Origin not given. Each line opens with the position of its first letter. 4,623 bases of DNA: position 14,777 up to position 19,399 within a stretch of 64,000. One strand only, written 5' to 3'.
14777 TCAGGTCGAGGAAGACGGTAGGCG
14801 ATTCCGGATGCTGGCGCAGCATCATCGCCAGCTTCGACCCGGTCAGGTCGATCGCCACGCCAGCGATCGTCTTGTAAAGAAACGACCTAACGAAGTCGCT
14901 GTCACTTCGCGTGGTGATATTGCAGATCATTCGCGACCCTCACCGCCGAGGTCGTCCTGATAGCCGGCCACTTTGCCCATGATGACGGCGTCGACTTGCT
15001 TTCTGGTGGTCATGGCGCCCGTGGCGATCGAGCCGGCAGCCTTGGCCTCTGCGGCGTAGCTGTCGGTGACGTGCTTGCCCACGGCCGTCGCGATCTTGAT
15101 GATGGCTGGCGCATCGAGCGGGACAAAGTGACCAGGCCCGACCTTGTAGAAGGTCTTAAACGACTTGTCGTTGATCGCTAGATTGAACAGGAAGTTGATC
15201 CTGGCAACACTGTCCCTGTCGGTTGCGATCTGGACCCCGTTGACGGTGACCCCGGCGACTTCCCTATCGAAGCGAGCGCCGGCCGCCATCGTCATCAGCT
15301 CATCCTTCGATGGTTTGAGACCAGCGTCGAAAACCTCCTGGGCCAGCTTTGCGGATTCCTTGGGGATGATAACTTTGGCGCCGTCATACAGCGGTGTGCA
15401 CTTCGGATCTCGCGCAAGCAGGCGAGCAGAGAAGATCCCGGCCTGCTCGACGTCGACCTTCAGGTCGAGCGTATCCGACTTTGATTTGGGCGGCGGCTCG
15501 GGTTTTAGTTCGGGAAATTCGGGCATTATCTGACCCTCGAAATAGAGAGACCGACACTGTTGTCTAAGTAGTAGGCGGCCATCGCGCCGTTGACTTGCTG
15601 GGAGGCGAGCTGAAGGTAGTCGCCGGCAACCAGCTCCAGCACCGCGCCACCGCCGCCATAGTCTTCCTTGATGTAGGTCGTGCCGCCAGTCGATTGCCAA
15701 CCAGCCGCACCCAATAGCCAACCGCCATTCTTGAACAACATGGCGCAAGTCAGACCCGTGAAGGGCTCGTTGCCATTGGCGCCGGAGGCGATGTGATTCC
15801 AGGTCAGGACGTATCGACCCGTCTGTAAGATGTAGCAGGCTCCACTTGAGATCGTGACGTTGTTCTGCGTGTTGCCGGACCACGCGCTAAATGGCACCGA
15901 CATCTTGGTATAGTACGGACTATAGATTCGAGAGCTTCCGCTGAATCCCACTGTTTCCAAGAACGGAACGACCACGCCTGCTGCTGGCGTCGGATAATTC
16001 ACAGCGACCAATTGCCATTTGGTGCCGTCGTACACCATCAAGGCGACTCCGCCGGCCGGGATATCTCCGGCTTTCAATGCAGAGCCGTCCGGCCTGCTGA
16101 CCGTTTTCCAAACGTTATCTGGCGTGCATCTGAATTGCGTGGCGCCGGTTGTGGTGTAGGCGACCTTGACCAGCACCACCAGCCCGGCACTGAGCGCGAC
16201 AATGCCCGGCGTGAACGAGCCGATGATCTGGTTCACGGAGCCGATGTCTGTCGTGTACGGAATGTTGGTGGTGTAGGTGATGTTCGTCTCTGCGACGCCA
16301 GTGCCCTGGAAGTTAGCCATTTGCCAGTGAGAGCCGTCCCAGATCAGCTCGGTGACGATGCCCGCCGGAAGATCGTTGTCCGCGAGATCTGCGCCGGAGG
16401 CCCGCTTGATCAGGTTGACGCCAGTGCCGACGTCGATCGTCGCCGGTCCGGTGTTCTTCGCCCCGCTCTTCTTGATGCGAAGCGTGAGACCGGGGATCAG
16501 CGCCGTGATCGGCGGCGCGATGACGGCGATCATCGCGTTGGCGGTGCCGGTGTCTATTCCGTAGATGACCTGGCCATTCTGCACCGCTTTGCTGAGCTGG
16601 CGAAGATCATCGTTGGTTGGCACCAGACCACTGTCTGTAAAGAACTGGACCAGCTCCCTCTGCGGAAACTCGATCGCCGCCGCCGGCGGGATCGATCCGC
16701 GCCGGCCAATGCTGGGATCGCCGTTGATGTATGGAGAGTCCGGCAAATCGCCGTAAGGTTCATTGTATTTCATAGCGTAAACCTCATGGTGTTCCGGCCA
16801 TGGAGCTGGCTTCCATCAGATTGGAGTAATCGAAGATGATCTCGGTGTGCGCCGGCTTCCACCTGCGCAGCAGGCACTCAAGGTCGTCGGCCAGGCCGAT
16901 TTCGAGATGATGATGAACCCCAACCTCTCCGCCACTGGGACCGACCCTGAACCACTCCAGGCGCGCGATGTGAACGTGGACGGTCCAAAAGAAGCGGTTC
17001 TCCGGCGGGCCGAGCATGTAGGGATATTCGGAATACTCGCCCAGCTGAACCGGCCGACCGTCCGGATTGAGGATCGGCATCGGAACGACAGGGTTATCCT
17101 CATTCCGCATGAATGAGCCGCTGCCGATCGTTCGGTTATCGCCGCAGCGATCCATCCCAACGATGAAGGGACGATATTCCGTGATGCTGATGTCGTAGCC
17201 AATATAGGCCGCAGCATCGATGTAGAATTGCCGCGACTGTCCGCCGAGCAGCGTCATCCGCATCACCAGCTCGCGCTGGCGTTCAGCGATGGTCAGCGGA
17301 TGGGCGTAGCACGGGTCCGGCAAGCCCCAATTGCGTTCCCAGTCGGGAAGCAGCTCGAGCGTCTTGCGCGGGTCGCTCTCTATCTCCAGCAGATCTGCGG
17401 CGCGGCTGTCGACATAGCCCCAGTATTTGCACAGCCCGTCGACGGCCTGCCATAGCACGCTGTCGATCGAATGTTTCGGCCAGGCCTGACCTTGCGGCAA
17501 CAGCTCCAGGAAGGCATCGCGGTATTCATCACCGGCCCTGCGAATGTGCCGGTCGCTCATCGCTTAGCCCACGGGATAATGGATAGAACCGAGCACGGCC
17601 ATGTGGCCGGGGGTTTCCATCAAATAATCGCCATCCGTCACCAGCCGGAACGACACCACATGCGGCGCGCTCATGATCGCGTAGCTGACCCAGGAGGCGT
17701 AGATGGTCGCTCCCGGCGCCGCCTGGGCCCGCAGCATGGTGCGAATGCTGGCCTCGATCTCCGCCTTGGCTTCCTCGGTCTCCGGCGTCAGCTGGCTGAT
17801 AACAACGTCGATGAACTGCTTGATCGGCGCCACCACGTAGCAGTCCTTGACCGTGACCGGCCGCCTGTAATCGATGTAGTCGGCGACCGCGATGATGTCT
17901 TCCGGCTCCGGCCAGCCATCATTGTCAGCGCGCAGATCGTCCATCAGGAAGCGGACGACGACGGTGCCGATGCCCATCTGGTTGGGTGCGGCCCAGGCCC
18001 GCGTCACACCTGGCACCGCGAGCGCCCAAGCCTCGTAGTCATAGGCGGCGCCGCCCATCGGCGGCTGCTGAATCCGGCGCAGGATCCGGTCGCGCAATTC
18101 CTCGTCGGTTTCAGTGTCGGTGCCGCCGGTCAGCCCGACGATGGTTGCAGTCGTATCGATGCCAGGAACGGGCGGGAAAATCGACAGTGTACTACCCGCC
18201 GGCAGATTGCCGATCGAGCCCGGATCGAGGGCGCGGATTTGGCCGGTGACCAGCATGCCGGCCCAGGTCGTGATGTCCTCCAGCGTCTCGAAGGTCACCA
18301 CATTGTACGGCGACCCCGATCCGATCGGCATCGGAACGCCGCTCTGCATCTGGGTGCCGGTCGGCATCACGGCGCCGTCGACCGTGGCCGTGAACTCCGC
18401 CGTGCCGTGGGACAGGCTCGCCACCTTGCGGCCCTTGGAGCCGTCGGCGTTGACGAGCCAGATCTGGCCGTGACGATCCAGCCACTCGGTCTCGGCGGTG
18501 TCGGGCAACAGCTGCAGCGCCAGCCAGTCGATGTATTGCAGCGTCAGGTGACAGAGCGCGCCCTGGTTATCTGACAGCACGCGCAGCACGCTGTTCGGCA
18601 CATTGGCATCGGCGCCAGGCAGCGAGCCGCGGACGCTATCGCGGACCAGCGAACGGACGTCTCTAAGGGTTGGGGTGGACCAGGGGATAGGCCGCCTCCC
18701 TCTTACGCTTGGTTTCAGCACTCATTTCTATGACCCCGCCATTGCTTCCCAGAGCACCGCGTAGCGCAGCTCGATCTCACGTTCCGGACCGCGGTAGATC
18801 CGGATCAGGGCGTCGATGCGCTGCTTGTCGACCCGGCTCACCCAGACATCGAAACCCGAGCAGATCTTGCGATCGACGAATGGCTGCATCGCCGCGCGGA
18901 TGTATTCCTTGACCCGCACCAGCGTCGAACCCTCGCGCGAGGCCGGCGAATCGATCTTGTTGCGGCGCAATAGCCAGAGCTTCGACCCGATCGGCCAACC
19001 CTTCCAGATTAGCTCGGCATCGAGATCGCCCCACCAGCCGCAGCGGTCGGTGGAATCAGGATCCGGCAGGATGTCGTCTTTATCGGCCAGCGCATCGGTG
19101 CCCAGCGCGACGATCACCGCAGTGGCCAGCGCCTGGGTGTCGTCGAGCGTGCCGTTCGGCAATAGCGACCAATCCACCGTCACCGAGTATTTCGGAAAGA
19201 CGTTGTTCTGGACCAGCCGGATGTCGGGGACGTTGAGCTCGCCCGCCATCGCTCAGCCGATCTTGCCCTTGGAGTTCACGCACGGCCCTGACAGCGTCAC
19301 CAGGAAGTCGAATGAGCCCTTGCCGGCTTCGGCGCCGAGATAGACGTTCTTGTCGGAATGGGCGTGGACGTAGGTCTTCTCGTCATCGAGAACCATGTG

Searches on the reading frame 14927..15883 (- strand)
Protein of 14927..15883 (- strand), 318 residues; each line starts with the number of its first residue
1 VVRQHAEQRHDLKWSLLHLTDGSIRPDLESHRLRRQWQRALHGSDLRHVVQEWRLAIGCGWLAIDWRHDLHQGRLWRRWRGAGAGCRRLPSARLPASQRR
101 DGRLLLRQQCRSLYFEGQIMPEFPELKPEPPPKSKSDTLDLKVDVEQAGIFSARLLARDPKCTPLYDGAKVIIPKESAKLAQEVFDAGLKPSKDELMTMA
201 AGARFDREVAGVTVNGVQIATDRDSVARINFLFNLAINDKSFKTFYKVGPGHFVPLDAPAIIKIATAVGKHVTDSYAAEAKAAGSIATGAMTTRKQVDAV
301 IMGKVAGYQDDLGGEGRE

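Call 8: search_protein_families(library=phrogs, proteins=[window:14927-15883:-], max_evalue=0.001)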
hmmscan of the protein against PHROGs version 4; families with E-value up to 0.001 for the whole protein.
window:14927-15883:- (318 aa): 1 family
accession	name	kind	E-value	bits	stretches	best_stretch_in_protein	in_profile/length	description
phrog_10508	-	tail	6.3e-20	72.6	1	180-298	43-154/159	tail fiber protein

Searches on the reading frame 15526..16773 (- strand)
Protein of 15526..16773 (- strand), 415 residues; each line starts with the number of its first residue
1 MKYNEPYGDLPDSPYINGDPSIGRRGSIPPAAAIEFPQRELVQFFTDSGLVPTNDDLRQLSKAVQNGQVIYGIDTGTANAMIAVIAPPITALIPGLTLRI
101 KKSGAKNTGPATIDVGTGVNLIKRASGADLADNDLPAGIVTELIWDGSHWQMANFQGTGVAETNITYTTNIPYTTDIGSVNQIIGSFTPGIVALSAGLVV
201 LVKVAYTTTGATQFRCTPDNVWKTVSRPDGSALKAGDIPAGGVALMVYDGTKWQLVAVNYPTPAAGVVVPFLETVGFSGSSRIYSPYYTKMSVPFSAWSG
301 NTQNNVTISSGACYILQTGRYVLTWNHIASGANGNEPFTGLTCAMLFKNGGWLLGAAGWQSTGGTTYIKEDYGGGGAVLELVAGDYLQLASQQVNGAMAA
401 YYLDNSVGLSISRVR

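Call 8: search_protein_families(library=phrogs, proteins=[window:15526-16773:-], max_evalue=0.001)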
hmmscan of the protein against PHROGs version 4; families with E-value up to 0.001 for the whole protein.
window:15526-16773:- (415 aa): 3 families
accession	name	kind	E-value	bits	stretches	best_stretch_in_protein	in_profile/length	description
phrog_17588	-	unknown function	1.4e-10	41.9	1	1-121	1-118/332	-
phrog_4900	-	tail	1.2e-08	34.6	1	62-150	238-329/964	tail protein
phrog_1858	-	tail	0.00092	18.2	0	7-136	13-90/1018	tail fiber protein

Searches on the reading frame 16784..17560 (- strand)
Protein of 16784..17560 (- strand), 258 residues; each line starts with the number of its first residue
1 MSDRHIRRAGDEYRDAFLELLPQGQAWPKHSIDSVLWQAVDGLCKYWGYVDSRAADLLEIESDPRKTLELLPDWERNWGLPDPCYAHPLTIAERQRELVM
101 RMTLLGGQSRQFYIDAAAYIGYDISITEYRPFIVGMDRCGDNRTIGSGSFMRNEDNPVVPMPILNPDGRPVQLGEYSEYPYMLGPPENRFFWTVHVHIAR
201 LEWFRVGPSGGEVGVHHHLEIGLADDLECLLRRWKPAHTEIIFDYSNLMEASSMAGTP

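Call 8: search_protein_families(library=phrogs, proteins=[window:16784-17560:-], max_evalue=0.001)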
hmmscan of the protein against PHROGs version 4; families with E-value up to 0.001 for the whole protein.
window:16784-17560:- (258 aa): 3 families
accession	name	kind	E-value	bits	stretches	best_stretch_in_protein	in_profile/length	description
phrog_203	-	tail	1.9e-51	175.4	2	8-149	7-146/224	baseplate wedge subunit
phrog_11744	-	unknown function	1.6e-08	35.7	1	93-142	3-52/115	-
phrog_11264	-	unknown function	4.3e-06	27.8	1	9-85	5-79/86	-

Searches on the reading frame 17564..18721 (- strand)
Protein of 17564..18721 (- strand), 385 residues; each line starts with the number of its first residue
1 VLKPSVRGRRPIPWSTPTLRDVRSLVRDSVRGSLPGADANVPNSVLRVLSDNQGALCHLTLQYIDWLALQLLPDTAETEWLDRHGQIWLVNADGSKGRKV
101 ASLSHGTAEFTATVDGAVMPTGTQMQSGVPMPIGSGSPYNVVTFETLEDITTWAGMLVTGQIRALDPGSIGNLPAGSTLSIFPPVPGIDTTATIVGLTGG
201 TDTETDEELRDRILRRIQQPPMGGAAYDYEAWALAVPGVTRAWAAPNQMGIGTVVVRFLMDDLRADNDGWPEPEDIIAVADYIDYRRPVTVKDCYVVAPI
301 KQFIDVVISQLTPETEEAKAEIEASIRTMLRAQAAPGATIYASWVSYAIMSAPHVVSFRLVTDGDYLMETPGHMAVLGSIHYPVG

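Call 8: search_protein_families(library=phrogs, proteins=[window:17564-18721:-], max_evalue=0.001)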
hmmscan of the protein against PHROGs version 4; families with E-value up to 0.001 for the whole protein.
window:17564-18721:- (385 aa): 3 families
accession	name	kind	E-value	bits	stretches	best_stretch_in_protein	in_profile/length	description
phrog_6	-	tail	7.4e-64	217.3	1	13-363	66-378/548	baseplate wedge subunit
phrog_1608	-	tail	4.1e-32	112.2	1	198-380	2-186/192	tail protein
phrog_2103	-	tail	3.4e-18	66.7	1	15-192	4-161/162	baseplate protein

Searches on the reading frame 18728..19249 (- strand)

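Call 8: search_protein_families(library=phrogs, proteins=[window:18728-19249:-], max_evalue=0.001)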
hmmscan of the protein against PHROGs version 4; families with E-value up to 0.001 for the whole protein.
window:18728-19249:- (173 aa): 1 family
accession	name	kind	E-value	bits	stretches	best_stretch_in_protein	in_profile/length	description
phrog_180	-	tail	3.2e-27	95.9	1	26-170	15-145/148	baseplate wedge subunit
